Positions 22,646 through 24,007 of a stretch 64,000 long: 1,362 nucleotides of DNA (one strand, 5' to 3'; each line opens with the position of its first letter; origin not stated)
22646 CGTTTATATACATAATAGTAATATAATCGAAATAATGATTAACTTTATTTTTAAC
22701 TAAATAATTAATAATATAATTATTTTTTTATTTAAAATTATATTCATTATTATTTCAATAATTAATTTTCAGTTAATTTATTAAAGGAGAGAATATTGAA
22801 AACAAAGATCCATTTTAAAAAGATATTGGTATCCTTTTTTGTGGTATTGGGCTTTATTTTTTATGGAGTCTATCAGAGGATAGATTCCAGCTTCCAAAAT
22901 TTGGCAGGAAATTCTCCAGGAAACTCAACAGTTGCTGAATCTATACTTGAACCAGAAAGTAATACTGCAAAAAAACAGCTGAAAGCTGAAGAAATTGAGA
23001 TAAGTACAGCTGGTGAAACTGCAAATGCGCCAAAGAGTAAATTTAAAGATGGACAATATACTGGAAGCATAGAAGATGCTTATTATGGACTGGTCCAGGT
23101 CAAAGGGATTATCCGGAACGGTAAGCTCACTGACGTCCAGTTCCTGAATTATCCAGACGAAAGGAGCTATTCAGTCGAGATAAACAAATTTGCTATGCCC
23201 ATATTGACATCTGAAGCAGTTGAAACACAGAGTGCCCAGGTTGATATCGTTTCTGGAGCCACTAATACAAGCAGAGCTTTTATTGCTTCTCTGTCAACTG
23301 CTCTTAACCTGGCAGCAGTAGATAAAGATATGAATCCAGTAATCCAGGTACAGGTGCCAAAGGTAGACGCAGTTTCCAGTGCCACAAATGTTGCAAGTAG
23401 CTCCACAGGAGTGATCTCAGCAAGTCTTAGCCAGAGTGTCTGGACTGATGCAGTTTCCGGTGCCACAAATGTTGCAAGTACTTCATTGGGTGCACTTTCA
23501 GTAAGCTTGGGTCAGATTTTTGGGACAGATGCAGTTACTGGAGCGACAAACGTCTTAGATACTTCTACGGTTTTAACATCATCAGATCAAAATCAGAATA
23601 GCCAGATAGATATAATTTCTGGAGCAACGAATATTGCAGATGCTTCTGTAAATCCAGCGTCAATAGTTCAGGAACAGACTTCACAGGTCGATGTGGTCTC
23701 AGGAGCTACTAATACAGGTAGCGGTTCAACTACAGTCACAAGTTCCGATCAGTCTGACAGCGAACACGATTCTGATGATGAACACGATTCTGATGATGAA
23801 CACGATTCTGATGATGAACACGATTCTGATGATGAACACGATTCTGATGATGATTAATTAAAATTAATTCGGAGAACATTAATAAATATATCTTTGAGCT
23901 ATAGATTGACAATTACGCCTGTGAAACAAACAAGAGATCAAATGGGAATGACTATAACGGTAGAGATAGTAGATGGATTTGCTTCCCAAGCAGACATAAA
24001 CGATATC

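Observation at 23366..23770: Five 27-residue tandem units, each carrying only the flavinylation motif ('flavin beads on a string')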

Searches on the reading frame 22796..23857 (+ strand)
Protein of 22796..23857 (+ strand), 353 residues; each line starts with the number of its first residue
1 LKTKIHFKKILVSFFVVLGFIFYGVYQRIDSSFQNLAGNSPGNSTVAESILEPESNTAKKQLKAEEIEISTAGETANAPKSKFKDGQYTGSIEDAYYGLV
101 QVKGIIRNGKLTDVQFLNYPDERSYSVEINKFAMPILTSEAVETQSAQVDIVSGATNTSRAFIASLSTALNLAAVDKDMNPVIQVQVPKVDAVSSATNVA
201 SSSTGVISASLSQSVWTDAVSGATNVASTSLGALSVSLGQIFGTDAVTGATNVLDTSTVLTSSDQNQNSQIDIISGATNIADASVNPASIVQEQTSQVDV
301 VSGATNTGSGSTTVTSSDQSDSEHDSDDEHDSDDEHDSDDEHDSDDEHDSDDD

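Call 4: search_protein_families(library=pfam, proteins=[window:22796-23857:+], max_evalue=0.01)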
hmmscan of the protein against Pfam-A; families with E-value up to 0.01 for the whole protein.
window:22796-23857:+ (353 aa): 1 family
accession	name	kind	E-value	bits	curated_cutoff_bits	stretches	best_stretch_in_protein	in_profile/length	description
PF04205.19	FMN_bind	-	4.1e-09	37.4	22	1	98-171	4-77/77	FMN-binding domain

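Call 9: find_homologous_proteins(query=window:22796-23854:+, max_evalue=0.001)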
Query window:22796-23854:+ (353 aa): 141 proteins with E <= 0.001 among 8000 candidates; the best 120 are listed.
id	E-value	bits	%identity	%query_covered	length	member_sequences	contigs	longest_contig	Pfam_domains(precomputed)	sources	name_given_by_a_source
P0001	7.7e-63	231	42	98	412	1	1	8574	-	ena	-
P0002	1.2e-62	230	41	98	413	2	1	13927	-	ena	-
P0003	3.5e-62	229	45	90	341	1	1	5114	PF04205.20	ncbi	ncbi:MAG: FMN-binding protein [Candidatus Humimicrobiaceae bacterium]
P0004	1.9e-60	223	40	98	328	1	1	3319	PF04205.20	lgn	-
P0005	2.2e-60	223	44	86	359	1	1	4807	PF04205.20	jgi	jgi:uncharacterized protein with FMN-binding domain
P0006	4.3e-59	219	43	86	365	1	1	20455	PF04205.20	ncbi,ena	-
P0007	3.2e-58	216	41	98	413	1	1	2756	PF04205.20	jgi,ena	-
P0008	3.6e-55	206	61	30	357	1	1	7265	PF04205.20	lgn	-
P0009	2.0e-54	203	46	77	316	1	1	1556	PF04205.20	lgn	-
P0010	3.1e-53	199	40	93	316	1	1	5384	PF04205.20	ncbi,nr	ncbi:MAG: FMN-binding protein [Actinobacteria bacterium]|nr:FMN-binding protein [Actinomycetota bact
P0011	4.1e-52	196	56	33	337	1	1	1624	PF04205.20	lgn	-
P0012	5.4e-52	195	40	98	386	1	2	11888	-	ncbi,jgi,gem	ncbi:MAG: FMN-binding protein [Actinomycetota bacterium]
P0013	5.8e-52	195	40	98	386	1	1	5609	-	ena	-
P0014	1.5e-51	194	39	99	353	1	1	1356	PF04205.20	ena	-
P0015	6.8e-51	192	37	99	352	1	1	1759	PF04205.20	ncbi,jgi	jgi:uncharacterized protein with FMN-binding domain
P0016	1.7e-48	184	36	95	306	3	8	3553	PF04205.20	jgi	jgi:uncharacterized protein with FMN-binding domain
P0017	1.8e-48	184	35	99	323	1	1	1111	PF04205.20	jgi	jgi:uncharacterized protein with FMN-binding domain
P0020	3.8e-47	179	41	78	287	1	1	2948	PF04205.20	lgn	-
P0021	8.8e-47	178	43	76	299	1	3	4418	PF04205.20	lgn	-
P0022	1.3e-44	171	44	48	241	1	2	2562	PF04205.20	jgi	jgi:uncharacterized protein with FMN-binding domain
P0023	1.4e-44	171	50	49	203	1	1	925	PF04205.20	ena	-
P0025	2.5e-44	170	70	26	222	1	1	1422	PF04205.20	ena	-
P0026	2.3e-43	167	69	26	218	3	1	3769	PF04205.20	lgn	-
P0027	2.4e-43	167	70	26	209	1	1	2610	PF04205.20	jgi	jgi:uncharacterized protein with FMN-binding domain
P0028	6.5e-43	166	47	49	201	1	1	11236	PF04205.20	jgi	jgi:uncharacterized protein with FMN-binding domain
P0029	1.2e-42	165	68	26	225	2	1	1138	PF04205.20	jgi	jgi:uncharacterized protein with FMN-binding domain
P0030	1.3e-42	165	68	26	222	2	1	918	PF04205.20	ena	-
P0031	2.0e-42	164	68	27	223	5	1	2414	PF04205.20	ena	-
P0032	2.4e-42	164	70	26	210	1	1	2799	PF04205.20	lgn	-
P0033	2.6e-42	164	72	23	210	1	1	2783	PF04205.20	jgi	jgi:uncharacterized protein with FMN-binding domain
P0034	4.9e-42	163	71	26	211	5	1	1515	PF04205.20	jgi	jgi:uncharacterized protein with FMN-binding domain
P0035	1.1e-41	162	72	26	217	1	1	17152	PF04205.20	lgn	-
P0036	1.5e-41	161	49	49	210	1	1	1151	PF04205.20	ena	-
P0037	1.6e-41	161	64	29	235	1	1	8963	PF04205.20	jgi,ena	-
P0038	2.2e-41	160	68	26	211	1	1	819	PF04205.20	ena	-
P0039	2.8e-41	160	70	26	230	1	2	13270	PF04205.20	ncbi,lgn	-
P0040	3.1e-41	160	70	26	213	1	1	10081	PF04205.20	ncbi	-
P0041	3.5e-41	160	72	23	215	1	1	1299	PF04205.20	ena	-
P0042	5.5e-41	159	70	26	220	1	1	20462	PF04205.20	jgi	jgi:uncharacterized protein with FMN-binding domain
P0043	2.2e-40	157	69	26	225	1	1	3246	PF04205.20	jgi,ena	-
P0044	2.5e-40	157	71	26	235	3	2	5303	PF04205.20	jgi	jgi:uncharacterized protein with FMN-binding domain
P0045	4.7e-39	153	44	49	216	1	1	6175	PF04205.20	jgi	jgi:uncharacterized protein with FMN-binding domain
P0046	4.9e-39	153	63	31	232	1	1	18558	PF04205.20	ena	-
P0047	5.5e-39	153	67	26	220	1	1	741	PF04205.20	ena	-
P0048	1.3e-38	151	67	26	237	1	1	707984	PF04205.20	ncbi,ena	-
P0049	4.0e-38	150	67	26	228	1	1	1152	PF04205.20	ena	-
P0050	5.2e-38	149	65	26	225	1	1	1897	PF21827.2,PF04205.20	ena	-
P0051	2.0e-37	148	67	26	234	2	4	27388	PF04205.20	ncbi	ncbi:MAG: FMN-binding protein [Candidatus Humimicrobiaceae bacterium]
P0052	2.5e-37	147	67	26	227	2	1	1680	PF04205.20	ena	-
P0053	3.6e-37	147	69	26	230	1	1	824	PF04205.20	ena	-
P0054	5.3e-37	146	66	26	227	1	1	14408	PF04205.20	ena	-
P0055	2.9e-36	144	68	26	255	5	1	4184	PF04205.20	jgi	jgi:uncharacterized protein with FMN-binding domain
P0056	5.2e-36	143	68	26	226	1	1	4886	PF04205.20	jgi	jgi:uncharacterized protein with FMN-binding domain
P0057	7.4e-36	142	67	26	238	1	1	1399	PF04205.20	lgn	-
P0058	8.7e-35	139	72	25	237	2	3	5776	PF04205.20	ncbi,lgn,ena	ncbi:MAG: FMN-binding protein [Actinomycetota bacterium]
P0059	8.9e-35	139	65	26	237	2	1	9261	PF04205.20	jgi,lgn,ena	-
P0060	9.5e-35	139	67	26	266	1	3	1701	PF04205.20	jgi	jgi:uncharacterized protein with FMN-binding domain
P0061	3.9e-34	137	67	26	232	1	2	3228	PF04205.20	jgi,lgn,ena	-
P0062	1.1e-32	132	68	26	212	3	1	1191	PF04205.20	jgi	jgi:uncharacterized protein with FMN-binding domain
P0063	6.6e-31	126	67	27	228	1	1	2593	PF04205.20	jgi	jgi:uncharacterized protein with FMN-binding domain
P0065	5.1e-30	123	44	47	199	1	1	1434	PF04205.20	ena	-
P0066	6.9e-30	123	65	26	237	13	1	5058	PF04205.20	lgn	-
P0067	1.1e-29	122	63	26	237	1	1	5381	PF04205.20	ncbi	ncbi:MAG TPA: FMN-binding protein [Candidatus Humimicrobiaceae bacterium]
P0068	3.3e-28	117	42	47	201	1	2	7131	PF04205.20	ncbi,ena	-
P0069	3.4e-28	117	54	32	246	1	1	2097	PF04205.20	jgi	jgi:uncharacterized protein with FMN-binding domain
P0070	7.3e-28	116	67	25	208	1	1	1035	PF04205.20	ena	-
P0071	8.3e-28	116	43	47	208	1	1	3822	PF04205.20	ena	-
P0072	8.5e-27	113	63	26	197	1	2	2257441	PF04205.20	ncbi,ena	-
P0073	1.3e-26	112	60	26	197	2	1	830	PF04205.20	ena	-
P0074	1.7e-26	112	58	29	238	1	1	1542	PF04205.20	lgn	-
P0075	2.1e-26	111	60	27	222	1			PF04205.20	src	-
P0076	4.7e-26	110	40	46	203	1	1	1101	PF04205.20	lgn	-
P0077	5.3e-26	110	63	27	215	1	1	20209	PF04205.20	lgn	-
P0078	7.4e-26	110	43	46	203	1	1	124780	PF04205.20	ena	-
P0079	1.2e-25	109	58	26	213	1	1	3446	PF04205.20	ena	-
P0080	1.3e-25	109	58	27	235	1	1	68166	PF04205.20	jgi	jgi:uncharacterized protein with FMN-binding domain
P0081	2.1e-25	108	41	48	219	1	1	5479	PF04205.20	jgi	jgi:uncharacterized protein with FMN-binding domain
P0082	3.2e-25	107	61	25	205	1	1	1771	PF04205.20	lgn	-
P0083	4.6e-25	107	63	25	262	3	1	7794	PF04205.20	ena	-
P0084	5.7e-25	107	60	31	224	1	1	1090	PF04205.20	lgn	-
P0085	6.0e-25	107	37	44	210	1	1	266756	PF04205.20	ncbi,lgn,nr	ncbi:MAG: FMN-binding protein [Candidatus Doudnabacteria bacterium]|nr:FMN-binding protein [Candidat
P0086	6.1e-25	106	61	31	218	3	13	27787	PF04205.20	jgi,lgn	-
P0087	7.6e-25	106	59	26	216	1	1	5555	PF04205.20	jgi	jgi:uncharacterized protein with FMN-binding domain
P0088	9.9e-25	106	58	26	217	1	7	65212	PF04205.20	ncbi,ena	-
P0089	1.1e-24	106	63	26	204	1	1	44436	PF04205.20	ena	-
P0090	1.2e-24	106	39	48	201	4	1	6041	PF04205.20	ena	-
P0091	1.4e-24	105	56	27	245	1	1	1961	PF04205.20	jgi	jgi:uncharacterized protein with FMN-binding domain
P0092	2.0e-24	105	38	48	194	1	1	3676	PF04205.20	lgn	-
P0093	2.8e-24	104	60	26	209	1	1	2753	PF04205.20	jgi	jgi:uncharacterized protein with FMN-binding domain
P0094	3.0e-24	104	39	46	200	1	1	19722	PF04205.20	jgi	jgi:uncharacterized protein with FMN-binding domain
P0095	3.5e-24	104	59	25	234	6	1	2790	PF04205.20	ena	-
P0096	3.6e-24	104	45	6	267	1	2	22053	PF04205.20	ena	-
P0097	9.8e-24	103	58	25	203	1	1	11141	PF04205.20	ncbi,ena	-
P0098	1.0e-23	103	57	26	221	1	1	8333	PF04205.20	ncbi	-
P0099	1.3e-23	102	34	46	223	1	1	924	PF04205.20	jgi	jgi:uncharacterized protein with FMN-binding domain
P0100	1.3e-23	102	57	26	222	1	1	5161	PF04205.20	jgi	jgi:uncharacterized protein with FMN-binding domain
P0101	1.4e-23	102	57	26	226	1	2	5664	PF04205.20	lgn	-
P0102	1.6e-23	102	59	26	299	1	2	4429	PF04205.20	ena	-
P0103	4.6e-23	100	59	27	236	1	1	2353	PF04205.20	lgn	-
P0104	5.7e-23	100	50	27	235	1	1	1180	PF04205.20,PF01471.24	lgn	-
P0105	7.3e-23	100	38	47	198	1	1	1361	PF04205.20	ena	-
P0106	8.9e-23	99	37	47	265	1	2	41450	PF04205.20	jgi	jgi:uncharacterized protein with FMN-binding domain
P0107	1.1e-22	99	57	26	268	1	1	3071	PF04205.20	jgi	jgi:uncharacterized protein with FMN-binding domain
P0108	1.6e-22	99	53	29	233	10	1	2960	PF04205.20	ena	-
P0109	1.7e-22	99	40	48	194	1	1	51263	PF04205.20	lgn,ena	-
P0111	2.0e-22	98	59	26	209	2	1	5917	PF04205.20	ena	-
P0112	3.3e-22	98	52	29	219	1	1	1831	PF04205.20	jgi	jgi:uncharacterized protein with FMN-binding domain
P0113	3.6e-22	97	57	27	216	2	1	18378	PF04205.20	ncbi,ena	-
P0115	2.6e-21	95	55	27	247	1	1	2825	PF04205.20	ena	-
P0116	3.5e-21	94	42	28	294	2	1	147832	PF04205.20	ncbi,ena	-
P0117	4.5e-21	94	52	27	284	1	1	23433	PF04205.20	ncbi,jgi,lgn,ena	jgi:uncharacterized protein with FMN-binding domain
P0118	6.1e-21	93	56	26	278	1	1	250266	PF04205.20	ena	-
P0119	9.1e-21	93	55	23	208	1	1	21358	PF04205.20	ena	-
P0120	9.4e-21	93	35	47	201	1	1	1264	PF04205.20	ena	-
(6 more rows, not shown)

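Call 15: find_encoding_contigs(protein=P0006, flank=8000, max_places=3)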
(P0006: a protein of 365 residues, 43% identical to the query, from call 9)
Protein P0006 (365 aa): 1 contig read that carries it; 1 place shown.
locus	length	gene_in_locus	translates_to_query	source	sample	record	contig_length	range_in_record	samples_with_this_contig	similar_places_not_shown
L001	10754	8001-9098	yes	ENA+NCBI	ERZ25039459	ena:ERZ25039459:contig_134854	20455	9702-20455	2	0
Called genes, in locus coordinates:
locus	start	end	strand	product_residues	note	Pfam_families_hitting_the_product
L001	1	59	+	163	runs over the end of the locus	PF01966:HD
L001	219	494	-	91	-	-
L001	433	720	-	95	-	PF04365:BrnT_toxin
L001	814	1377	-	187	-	-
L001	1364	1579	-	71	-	PF18993:Rv0078B (weak)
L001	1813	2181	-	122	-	PF08843:AbiEii (weak)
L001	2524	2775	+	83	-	PF09413:DUF2007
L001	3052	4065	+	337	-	PF01116:F_bP_aldolase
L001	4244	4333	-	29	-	-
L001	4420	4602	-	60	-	PF13282:DUF4070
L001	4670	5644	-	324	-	PF02310:B12-binding, PF04055:Radical_SAM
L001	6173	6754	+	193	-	PF04542:Sigma70_r2, PF04545:Sigma70_r4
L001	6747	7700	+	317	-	PF18915:DUF5667 (faint)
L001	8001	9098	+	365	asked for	PF04205:FMN_bind (faint)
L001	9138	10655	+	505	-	PF00175:NAD_binding_1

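Call 16: find_encoding_contigs(protein=P0002, flank=8000, max_places=3)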
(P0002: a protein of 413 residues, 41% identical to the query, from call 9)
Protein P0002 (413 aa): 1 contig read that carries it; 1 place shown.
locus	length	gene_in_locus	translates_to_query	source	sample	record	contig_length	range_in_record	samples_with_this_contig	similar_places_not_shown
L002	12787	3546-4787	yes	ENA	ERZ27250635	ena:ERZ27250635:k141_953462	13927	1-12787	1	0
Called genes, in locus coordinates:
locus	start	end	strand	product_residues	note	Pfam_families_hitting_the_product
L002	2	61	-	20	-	?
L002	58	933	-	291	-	PF12801:Fer4_5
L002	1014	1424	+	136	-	-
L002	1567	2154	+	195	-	PF04542:Sigma70_r2, PF08281:Sigma70_r4_2 (weak), PF04545:Sigma70_r4 (weak)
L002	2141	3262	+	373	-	-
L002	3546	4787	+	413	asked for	-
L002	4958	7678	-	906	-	PF00989:PAS (weak), PF13188:PAS_8, PF13426:PAS_9, PF00989:PAS, PF08447:PAS_3 (weak), PF00990:GGDEF, PF13487:HD_5, PF01966:HD, +1 more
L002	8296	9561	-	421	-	PF13173:AAA_14, PF13635:DUF4143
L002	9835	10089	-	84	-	PF06769:YoeB_toxin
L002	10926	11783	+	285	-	PF01418:HTH_6, PF01380:SIS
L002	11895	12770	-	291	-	PF01545:Cation_efflux, PF16916:ZT_dimer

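Call 22: predict_structure(alignment_id=A1)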
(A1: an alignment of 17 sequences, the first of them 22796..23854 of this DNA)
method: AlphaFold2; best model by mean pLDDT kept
length: 353 residues; sequences in the alignment: 17
mean_pLDDT: 41.7   pTM: 0.26
mean pLDDT of the five models: 41.7, 39.6, 38.6, 37.2, 36.4
residues with pLDDT >= 90: 0; 70-90: 16; 50-70: 41; < 50: 296
segments of 3 or more residues with pLDDT < 50: 31-100, 106-110, 120-247, 255-328, 341-343, 345-351
pLDDT, mean of each block of 10 residues (from residue 1): 61 81 64 44 31 30 30 31 31 41 50 54 42 45 35 29 31 30 28 35 35 40 43 43 47 47 43 46 42 38 38 31 43 49 47 50
secondary structure, 60 per line:
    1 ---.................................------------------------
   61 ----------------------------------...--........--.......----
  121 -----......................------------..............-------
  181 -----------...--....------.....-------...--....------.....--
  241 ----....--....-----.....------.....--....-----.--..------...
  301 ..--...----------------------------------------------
elements in order: H4-36 E95-97 E100-107 E110-116 H126-147 H160-173 E192-194 E197-200 E207-211 E219-221 E224-227 E234-238 E245-248 E251-254 E260-264 E271-275 E278-281 E298-302 E305-307

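Call 28: find_encoding_contigs(protein=P0012, flank=8000, max_places=3)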
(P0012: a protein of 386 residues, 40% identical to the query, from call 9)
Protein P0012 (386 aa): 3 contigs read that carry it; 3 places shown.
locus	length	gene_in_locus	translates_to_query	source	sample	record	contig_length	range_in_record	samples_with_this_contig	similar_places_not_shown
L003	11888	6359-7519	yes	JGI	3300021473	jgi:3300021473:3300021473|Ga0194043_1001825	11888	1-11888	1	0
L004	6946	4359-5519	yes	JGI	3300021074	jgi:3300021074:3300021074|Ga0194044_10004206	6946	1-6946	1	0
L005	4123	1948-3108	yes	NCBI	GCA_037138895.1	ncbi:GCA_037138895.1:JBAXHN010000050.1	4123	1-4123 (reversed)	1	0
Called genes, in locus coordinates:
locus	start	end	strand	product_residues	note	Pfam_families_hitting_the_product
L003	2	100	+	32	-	?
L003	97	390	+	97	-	PF22600:MTPAP-like_central (weak), PF18765:Polbeta, PF01909:NTP_transf_2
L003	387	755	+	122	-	PF01934:HepT-like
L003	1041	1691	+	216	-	PF01810:LysE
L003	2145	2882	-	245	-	-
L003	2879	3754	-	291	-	PF12801:Fer4_5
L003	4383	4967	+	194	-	PF04542:Sigma70_r2, PF04545:Sigma70_r4 (weak)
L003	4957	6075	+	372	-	-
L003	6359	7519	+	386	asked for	-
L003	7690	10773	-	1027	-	PF00989:PAS (weak), PF13188:PAS_8 (weak), PF13426:PAS_9, PF13188:PAS_8 (weak), PF00989:PAS, PF00990:GGDEF, PF01966:HD, PF13487:HD_5, +2 more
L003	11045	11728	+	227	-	PF02308:MgtC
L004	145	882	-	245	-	-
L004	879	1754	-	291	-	PF12801:Fer4_5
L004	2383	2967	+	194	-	PF04542:Sigma70_r2, PF04545:Sigma70_r4 (weak)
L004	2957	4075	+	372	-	-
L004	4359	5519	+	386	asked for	-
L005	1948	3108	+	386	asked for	-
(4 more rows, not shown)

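Call 29: find_encoding_contigs(protein=P0010, flank=8000, max_places=3)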
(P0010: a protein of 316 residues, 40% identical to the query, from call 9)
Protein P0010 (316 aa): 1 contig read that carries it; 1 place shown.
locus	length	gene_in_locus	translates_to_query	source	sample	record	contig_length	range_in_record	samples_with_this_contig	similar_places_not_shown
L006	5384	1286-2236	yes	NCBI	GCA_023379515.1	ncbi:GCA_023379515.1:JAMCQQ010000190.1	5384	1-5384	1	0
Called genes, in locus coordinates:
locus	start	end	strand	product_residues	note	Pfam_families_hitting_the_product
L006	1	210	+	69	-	PF04545:Sigma70_r4 (weak)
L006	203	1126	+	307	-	PF18915:DUF5667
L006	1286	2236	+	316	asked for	PF04205:FMN_bind (weak)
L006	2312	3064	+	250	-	PF02424:ApbE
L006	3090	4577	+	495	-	PF03116:NQR2_RnfD_RnfE (faint), PF00175:NAD_binding_1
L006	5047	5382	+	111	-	PF02633:Creatininase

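Call 31: search_protein_families(library=pfam, proteins=[L003:2145-2882:-, L003:2879-3754:-, L003:4957-6075:+, L001:9138-10655:+], max_evalue=0.1)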
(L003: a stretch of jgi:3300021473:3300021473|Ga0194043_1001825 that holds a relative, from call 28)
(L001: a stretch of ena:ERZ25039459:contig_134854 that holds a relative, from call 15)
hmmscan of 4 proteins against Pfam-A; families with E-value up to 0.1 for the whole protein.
L003:2145-2882:- (245 aa): 0 families

L003:2879-3754:- (291 aa): 13 families
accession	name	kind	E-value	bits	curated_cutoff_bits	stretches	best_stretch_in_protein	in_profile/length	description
PF12801.12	Fer4_5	-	2e-25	88.9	22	2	88-131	4-47/48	4Fe-4S binding domain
PF14697.11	Fer4_21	-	0.00044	20.8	35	1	233-281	5-57/59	4Fe-4S dicluster domain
PF13237.11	Fer4_10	-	0.00052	20.3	25.5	1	228-271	1-50/53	4Fe-4S dicluster domain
PF13187.11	Fer4_9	-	0.00059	20.2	27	2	207-249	7-50/52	4Fe-4S dicluster domain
PF13746.11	Fer4_18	-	0.0012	19.5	27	1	231-270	56-92/114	4Fe-4S dicluster domain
PF13534.11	Fer4_17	-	0.0015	19.4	22.2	1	231-250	41-60/61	4Fe-4S dicluster domain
PF12838.12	Fer4_7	-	0.0033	18.3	27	0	207-250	7-52/52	4Fe-4S dicluster domain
PF12837.12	Fer4_6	-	0.0033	17.8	25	0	229-249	2-22/24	4Fe-4S binding domain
PF24128.1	Phage_zn_bind_4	-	0.0073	16.9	27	1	228-247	40-59/63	Phage zinc binding protein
PF13183.11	Fer4_8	-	0.01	16.8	27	1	230-250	48-68/68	4Fe-4S dicluster domain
PF12797.12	Fer4_2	-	0.021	15.2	24.5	1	229-247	3-21/22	4Fe-4S binding domain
PF12800.12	Fer4_4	-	0.068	14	24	0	234-248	2-16/17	4Fe-4S binding domain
PF13484.11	Fer4_16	-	0.076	14.2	30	0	236-254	2-20/66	4Fe-4S double cluster binding domain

L003:4957-6075:+ (372 aa): 0 families

L001:9138-10655:+ (505 aa): 4 families
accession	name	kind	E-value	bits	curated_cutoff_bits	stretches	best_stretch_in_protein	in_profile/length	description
PF00175.26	NAD_binding_1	-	1.6e-12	48.5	22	1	377-482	1-107/109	Oxidoreductase NAD-binding domain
PF03116.20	NQR2_RnfD_RnfE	-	2.6e-05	24.2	27.7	1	150-261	178-285/296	NQR2, RnfD, RnfE family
PF08030.17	NAD_binding_6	-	0.0015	19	22.2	1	374-421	3-56/156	Ferric reductase NAD binding domain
PF00970.30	FAD_binding_6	-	0.0035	18.1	21.1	1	273-354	5-86/99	Oxidoreductase FAD-binding domain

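Call 44: predict_structure(alignment_id=A3)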
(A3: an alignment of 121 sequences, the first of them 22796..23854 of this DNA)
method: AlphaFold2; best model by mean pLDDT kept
length: 353 residues; sequences in the alignment: 121
mean_pLDDT: 66.9   pTM: 0.43
mean pLDDT of the five models: 66.9, 59.8, 58.6, 58.4, 56.3
residues with pLDDT >= 90: 89; 70-90: 53; 50-70: 118; < 50: 93
segments of 3 or more residues with pLDDT < 50: 39-49, 53-72, 74-77, 179-188, 207-210, 235-237, 259-268, 285-295, 311-322
pLDDT, mean of each block of 10 residues (from residue 1): 68 91 79 51 43 42 39 51 94 93 96 94 86 96 96 94 97 75 45 69 51 57 71 51 64 63 44 68 52 50 64 41 52 55 60 59
secondary structure, 60 per line:
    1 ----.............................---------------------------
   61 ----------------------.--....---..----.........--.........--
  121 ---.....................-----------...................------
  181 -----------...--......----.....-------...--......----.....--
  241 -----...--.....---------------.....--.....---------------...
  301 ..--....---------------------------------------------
elements in order: H5-33 E86-89 E99-107 E110-118 H124-144 H156-173 E192-194 E197-202 E207-211 E219-221 E224-229 E234-238 E246-248 E251-255 E271-275 E278-282 E298-302 E305-308
